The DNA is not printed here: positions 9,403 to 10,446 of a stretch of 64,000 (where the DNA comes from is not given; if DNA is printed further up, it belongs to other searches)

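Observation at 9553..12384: Operon pairing a divergent Lgt and a short LspA around a LamG lipoprotein and a coiled-coil/Cys-Pro protein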

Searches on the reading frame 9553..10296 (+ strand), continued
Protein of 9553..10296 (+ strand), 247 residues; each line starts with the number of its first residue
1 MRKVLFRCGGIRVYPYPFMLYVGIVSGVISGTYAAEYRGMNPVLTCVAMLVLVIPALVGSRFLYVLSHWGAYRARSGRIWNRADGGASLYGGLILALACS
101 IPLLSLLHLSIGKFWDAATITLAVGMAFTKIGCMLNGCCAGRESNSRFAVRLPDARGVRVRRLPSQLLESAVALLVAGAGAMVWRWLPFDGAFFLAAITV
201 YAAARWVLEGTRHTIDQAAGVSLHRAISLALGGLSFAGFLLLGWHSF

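Call 70: find_encoding_contigs(protein=P0490, flank=6000, max_places=3)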
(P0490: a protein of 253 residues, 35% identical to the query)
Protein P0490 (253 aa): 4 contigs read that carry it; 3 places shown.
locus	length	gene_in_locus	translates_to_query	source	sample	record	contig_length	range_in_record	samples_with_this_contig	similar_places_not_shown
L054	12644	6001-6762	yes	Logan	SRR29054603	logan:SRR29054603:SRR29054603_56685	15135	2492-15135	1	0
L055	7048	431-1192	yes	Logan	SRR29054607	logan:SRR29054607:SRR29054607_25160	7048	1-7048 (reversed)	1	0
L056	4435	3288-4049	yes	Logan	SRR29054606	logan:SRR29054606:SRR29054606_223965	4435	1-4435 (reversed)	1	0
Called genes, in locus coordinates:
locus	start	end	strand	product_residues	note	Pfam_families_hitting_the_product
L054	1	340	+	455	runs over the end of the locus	PF06253:MTTB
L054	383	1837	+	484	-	PF06253:MTTB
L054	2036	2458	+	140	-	PF01402:RHH_1 (weak), PF08753:NikR_C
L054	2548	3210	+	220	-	PF01891:CbiM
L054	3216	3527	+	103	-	PF13190:PDGLE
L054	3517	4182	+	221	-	PF02361:CbiQ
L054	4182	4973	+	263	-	PF00005:ABC_tran, PF13304:AAA_21 (weak)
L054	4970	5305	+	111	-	-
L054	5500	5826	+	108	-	PF00085:Thioredoxin, PF13098:Thioredoxin_2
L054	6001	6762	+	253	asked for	PF01790:LGT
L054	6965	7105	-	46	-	-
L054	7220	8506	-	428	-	PF03264:Cytochrom_NNT, PF14522:Cytochrome_C7 (faint), PF14537:Cytochrom_c3_2 (faint)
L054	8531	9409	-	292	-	PF01145:Band_7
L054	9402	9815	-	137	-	PF00392:GntR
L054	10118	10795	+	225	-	PF01895:PhoU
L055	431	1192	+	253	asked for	PF01790:LGT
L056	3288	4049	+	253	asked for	PF01790:LGT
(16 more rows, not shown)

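Call 72: search_protein_families(library=pfam, proteins=[P0362, P0364, P0366, P0373, P0443, P0463, P0420, P0449, P0368], max_evalue=0.001)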
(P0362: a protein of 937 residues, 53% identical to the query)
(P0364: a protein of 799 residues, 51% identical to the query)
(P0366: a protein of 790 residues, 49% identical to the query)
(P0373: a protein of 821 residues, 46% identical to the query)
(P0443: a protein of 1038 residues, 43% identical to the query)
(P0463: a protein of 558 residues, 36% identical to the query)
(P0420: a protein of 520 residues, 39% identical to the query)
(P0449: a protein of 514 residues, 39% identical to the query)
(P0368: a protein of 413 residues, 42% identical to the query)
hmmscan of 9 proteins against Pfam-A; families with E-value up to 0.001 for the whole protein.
P0362 (937 aa): 2 families
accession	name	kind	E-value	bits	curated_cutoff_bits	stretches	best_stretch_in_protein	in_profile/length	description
PF01790.23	LGT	-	3.3e-31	108.9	24.9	1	4-243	2-240/240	Prolipoprotein diacylglyceryl transferase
PF13385.13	Laminin_G_3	-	6.2e-05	23.6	27.6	1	830-924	66-147/151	Concanavalin A-like lectin/glucanases superfamily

P0364 (799 aa): 1 family
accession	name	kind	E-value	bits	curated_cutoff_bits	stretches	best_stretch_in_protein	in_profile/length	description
PF01790.23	LGT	-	1.8e-28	99.9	24.9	1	4-240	2-239/240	Prolipoprotein diacylglyceryl transferase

P0366 (790 aa): 2 families
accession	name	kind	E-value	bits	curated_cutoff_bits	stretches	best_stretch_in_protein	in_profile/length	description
PF01790.23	LGT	-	8.8e-30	104.2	24.9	1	4-243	2-240/240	Prolipoprotein diacylglyceryl transferase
PF05345.18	He_PIG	-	0.0004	21.2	24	0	391-477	2-95/96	Putative Ig domain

P0373 (821 aa): 1 family
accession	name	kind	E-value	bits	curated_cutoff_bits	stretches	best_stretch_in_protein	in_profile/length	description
PF01790.23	LGT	-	1e-25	91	24.9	1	6-242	4-239/240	Prolipoprotein diacylglyceryl transferase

P0443 (1038 aa): 1 family
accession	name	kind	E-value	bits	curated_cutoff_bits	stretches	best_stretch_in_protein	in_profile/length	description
PF01790.23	LGT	-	7.9e-28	97.8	24.9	1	630-865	4-239/240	Prolipoprotein diacylglyceryl transferase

P0463 (558 aa): 1 family
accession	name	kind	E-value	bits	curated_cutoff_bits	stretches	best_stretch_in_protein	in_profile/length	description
PF01790.23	LGT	-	1.1e-26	94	24.9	1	325-550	8-236/240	Prolipoprotein diacylglyceryl transferase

P0420 (520 aa): 1 family
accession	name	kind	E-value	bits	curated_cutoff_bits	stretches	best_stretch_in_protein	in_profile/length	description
PF01790.23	LGT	-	2.9e-32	112.3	24.9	1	14-240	12-238/240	Prolipoprotein diacylglyceryl transferase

P0449 (514 aa): 1 family
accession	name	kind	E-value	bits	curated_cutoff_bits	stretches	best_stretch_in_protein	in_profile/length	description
PF01790.23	LGT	-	1.9e-25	90.1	24.9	1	3-226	14-237/240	Prolipoprotein diacylglyceryl transferase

P0368 (413 aa): 1 family
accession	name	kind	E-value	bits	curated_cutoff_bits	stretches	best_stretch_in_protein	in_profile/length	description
PF01790.23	LGT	-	2.4e-33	115.9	24.9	1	3-240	1-239/240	Prolipoprotein diacylglyceryl transferase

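Call 74: find_encoding_contigs(protein=P0239, flank=7000, max_places=1)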
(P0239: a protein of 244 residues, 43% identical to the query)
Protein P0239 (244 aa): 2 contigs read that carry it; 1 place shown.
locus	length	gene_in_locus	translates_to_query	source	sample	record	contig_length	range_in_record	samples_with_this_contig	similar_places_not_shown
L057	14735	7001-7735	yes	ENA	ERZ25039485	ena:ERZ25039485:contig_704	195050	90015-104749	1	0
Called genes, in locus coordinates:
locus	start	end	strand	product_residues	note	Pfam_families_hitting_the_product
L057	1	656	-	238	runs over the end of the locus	PF00005:ABC_tran, PF13304:AAA_21 (faint)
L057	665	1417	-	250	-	PF00005:ABC_tran, PF13304:AAA_21 (faint), PF12399:BCA_ABC_TP_C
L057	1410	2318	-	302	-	PF02653:BPD_transp_2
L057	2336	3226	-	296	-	PF02653:BPD_transp_2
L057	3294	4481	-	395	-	PF13458:Peripla_BP_6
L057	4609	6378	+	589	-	PF00501:AMP-binding, PF13193:AMP-binding_C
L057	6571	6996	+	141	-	PF01252:Peptidase_A8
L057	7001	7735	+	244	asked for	PF01790:LGT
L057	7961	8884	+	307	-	PF13385:Laminin_G_3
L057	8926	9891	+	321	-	PF13385:Laminin_G_3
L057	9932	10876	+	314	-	PF13385:Laminin_G_3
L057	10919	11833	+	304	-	PF13385:Laminin_G_3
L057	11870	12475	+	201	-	-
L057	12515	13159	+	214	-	PF14378:PAP2_3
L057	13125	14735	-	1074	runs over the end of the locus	PF00501:AMP-binding, PF23024:AMP-dom_DIP2-like (weak), PF01370:Epimerase, PF07993:NAD_binding_4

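Call 75: find_encoding_contigs(protein=P0202, flank=7000, max_places=1)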
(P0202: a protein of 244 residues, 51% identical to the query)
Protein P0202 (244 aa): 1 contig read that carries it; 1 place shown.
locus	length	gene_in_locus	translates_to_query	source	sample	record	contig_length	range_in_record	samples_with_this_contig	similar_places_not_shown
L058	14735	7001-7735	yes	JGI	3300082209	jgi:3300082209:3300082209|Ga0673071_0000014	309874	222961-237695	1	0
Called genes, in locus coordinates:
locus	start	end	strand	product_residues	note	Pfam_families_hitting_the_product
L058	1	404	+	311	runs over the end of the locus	-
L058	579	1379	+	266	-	PF05721:PhyH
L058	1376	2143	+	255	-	PF05711:TylF, PF13578:Methyltransf_24 (weak)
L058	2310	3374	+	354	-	-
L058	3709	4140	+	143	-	-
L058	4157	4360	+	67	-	PF19451:DUF5989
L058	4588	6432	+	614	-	PF02543:Carbam_trans_N, PF16861:Carbam_trans_C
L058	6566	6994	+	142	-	PF01252:Peptidase_A8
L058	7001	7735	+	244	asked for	PF01790:LGT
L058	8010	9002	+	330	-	PF13385:Laminin_G_3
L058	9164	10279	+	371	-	PF13385:Laminin_G_3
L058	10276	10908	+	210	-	-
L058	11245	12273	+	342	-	PF13385:Laminin_G_3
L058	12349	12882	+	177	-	-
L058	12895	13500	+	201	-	-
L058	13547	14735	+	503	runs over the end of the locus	-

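Call 79: search_protein_families(library=pfam, proteins=[L057:11870-12475:+, L058:12895-13500:+, L058:10276-10908:+], max_evalue=0.01)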
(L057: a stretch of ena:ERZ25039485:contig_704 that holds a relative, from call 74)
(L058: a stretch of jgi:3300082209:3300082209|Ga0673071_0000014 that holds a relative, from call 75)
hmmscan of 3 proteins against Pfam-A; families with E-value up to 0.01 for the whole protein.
L057:11870-12475:+ (201 aa): 0 families

L058:12895-13500:+ (201 aa): 0 families

L058:10276-10908:+ (210 aa): 0 families

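Call 88: list_cluster_members(proteins=[P0480, P0481, P0490, P0505, P0148, P0089])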
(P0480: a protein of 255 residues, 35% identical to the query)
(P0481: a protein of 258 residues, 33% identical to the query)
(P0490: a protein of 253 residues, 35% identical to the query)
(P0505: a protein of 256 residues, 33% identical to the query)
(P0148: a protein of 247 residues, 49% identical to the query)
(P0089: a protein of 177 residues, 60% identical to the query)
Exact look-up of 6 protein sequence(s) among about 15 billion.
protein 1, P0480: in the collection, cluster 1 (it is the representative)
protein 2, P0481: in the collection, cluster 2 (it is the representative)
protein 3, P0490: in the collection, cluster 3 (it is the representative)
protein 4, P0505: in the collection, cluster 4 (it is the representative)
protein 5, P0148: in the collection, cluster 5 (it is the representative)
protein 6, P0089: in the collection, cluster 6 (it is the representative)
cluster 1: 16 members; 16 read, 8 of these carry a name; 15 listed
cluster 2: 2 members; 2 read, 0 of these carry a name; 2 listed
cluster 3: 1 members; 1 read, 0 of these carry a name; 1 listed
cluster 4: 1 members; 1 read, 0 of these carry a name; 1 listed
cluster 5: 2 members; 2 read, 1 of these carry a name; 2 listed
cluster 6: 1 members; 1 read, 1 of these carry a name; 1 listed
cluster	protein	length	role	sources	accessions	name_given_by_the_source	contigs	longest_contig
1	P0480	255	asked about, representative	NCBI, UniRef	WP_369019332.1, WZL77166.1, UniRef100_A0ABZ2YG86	prolipoprotein diacylglyceryl transferase [Thermatribacter velox] | Phosphatidylglycerol--prolipoprotein diacylglyceryl transferase n=1 Tax=Thermatribacter ...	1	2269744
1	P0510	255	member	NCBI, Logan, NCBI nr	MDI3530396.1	MAG: phosphatidylglycerol---prolipoprotein diacylglyceryl transferase [Candidatus ... | phosphatidylglycerol---prolipoprotein diacylglyceryl transferase [Candidatus Atribacteria ...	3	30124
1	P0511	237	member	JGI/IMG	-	phosphatidylglycerol:prolipoprotein diacylglycerol transferase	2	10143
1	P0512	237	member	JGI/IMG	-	phosphatidylglycerol:prolipoprotein diacylglycerol transferase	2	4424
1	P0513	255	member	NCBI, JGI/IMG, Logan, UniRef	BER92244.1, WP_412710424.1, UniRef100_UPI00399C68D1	prolipoprotein diacylglyceryl transferase [Atrimonas thermophila] | prolipoprotein diacylglyceryl transferase n=1 Tax=Atrimonas thermophila TaxID=3064161 ...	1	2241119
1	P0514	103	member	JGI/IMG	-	phosphatidylglycerol:prolipoprotein diacylglycerol transferase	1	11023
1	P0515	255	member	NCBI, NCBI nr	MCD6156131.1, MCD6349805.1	MAG: prolipoprotein diacylglyceryl transferase [Candidatus Atribacteria bacterium] | prolipoprotein diacylglyceryl transferase [Candidatus Atribacteria bacterium]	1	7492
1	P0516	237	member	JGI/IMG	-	phosphatidylglycerol:prolipoprotein diacylglycerol transferase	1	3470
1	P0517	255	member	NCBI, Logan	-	-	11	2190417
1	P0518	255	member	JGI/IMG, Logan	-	-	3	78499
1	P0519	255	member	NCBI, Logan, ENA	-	-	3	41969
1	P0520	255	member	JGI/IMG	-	-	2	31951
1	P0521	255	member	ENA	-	-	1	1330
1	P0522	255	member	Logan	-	-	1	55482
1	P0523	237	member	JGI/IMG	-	-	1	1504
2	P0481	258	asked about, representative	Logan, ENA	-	-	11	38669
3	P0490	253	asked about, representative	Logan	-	-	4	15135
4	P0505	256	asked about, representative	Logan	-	-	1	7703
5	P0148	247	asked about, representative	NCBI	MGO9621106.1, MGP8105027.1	MAG: prolipoprotein diacylglyceryl transferase [Desulfobaccales bacterium]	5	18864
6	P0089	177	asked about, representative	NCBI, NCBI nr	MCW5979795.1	MAG: hypothetical protein KIT09_17070 [Bryobacteraceae bacterium] | hypothetical protein [Bryobacteraceae bacterium]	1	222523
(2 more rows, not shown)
